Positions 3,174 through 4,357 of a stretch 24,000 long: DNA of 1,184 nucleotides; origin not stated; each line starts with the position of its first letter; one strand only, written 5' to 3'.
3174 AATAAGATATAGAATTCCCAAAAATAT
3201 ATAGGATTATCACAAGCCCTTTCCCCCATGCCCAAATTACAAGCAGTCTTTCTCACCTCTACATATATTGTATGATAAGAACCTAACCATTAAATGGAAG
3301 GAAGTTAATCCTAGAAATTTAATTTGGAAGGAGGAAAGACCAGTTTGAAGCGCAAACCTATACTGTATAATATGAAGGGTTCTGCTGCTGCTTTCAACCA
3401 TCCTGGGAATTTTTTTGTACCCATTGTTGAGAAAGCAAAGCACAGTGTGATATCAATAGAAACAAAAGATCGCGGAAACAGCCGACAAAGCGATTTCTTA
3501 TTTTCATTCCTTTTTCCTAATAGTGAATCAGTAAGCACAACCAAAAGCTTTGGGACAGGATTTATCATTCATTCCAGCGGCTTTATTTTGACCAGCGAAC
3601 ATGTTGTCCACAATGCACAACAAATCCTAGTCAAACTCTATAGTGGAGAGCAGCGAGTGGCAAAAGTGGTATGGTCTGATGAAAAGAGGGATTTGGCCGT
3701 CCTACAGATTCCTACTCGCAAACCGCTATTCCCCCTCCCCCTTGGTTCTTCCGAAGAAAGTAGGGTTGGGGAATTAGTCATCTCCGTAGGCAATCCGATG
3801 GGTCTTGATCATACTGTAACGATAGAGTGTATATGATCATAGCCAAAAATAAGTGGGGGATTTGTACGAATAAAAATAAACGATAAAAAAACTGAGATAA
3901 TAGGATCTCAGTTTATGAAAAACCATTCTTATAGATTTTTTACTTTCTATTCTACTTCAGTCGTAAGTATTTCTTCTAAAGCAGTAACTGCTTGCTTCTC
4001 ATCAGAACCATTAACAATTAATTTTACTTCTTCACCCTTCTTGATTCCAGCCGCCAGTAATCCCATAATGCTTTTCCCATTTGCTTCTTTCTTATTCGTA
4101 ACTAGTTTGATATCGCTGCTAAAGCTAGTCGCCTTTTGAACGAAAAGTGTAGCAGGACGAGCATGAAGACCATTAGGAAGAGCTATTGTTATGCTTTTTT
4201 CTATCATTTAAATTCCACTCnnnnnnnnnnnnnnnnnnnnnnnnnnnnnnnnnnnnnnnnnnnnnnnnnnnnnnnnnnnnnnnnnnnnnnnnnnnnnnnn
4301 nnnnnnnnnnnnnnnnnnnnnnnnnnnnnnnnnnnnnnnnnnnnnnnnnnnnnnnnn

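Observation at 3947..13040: The element's cargo is entirely metabolic: a self-sufficient mannitol PTS module with its own EI and HPr, plus a riboswitch-controlled hom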

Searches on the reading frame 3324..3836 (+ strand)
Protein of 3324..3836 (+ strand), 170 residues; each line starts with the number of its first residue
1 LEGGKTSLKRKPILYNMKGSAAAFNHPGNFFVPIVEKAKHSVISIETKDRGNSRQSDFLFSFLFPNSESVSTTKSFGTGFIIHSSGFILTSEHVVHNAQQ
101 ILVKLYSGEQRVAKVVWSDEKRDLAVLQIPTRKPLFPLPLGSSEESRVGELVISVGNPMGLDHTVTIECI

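Call 4: search_protein_families(library=pfam, proteins=[window:3324-3836:+])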
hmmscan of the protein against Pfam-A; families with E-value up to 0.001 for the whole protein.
window:3324-3836:+ (170 aa): 2 families
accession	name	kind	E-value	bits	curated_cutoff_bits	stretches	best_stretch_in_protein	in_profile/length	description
PF13365.12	Trypsin_2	-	6.5e-19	69.5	27.6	1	77-164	1-95/144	Trypsin-like peptidase domain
PF00089.32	Trypsin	-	3.2e-05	24.3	20.6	1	69-156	17-128/220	Trypsin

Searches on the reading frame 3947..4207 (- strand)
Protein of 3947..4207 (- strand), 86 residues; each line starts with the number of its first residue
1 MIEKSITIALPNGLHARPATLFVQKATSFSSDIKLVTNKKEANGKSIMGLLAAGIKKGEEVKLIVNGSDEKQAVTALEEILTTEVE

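Call 4: search_protein_families(library=pfam, proteins=[window:3947-4207:-])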
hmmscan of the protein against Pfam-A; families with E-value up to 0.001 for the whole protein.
window:3947-4207:- (86 aa): 1 family
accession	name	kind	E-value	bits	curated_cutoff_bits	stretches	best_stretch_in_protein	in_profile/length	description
PF00381.24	PTS-HPr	-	4.3e-30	104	23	1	2-82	1-80/81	PTS HPr component phosphorylation site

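Call 45: search_protein_families(library=ncbifam, proteins=[window:3950-4207:-], max_evalue=0.001)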
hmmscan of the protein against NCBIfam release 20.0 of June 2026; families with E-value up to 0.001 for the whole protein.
window:3950-4207:- (86 aa): 9 families
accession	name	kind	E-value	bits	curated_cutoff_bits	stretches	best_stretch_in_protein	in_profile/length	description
TIGR01003.1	PTS_HPr_family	subfamily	5.3e-27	93.6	47.9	1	1-81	1-81/82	HPr family phosphocarrier protein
NF010352.0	PRK13780.1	equivalog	8.3e-26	89.7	110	1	1-84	1-84/88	phosphocarrier protein HPr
NF010354.0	PRK13782.1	equivalog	4.1e-25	87.6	123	1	1-81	1-81/85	HPr family phosphocarrier protein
NF041319.1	PTS-HPr_Halo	equivalog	2.5e-20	72.7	140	1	3-84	2-86/87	phosphocarrier protein HPr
NF008104.0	PRK10850.1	equivalog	5.6e-19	68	153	1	1-81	1-81/85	phosphocarrier protein Hpr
NF008319.0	PRK11109.1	equivalog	3.7e-16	59.4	302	1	4-82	288-369/376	fused PTS fructose transporter subunit IIA/HPr protein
NF008478.1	PRK11377.1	equivalog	4.2e-11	42.5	520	1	5-80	159-234/473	dihydroxyacetone kinase phosphoryl donor subunit DhaM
NF010351.0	PRK13779.1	equivalog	6.5e-11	41.7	766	1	6-82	295-374/503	bifunctional PTS system fructose-specific transporter subunit IIA/HPr protein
NF008146.0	PRK10897.1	equivalog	4.7e-09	36.5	119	1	3-82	4-84/90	PTS phosphocarrier protein NPr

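Call 46: search_protein_families(library=phrogs, proteins=[window:3950-4207:-], max_evalue=0.001)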
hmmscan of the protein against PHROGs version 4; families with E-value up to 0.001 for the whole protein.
window:3950-4207:- (86 aa): 0 families
